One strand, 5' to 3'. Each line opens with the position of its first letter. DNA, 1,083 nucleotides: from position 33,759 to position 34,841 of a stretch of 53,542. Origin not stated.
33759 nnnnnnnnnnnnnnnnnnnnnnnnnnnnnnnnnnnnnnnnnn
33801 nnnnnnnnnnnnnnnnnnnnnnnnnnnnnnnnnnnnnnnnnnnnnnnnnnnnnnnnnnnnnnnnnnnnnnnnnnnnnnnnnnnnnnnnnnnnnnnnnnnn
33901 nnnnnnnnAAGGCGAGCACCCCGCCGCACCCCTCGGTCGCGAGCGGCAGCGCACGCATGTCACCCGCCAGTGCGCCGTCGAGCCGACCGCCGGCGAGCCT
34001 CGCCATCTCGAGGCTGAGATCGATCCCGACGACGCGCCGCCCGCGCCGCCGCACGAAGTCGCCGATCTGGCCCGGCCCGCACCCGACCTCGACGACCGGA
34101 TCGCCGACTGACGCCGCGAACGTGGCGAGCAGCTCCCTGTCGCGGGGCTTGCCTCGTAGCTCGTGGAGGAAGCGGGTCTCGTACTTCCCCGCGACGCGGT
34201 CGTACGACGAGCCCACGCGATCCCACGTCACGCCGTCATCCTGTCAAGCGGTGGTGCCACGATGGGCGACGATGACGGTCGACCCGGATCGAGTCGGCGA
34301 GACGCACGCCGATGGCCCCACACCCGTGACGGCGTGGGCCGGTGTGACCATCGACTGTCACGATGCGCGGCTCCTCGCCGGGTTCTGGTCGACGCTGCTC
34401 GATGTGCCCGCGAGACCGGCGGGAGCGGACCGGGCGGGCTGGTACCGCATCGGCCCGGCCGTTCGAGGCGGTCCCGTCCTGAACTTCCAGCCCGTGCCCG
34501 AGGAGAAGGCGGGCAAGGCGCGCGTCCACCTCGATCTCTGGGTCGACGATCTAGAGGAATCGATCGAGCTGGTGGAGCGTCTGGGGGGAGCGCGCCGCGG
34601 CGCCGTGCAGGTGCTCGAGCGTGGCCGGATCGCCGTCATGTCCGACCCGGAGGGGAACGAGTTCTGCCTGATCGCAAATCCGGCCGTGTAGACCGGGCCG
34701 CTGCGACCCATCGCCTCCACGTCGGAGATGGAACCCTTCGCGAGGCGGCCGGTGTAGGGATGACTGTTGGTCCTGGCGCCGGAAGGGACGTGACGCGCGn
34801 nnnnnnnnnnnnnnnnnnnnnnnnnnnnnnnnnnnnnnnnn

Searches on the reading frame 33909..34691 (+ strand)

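Call 56: search_protein_families(library=pfam, proteins=[window:33909-34691:+], max_evalue=0.001)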
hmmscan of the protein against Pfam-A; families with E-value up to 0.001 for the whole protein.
window:33909-34691:+ (260 aa): 1 family
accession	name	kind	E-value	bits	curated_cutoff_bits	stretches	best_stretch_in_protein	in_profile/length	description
PF18029.7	Glyoxalase_6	-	2e-25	89.9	23.6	1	146-255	2-106/106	Glyoxalase-like domain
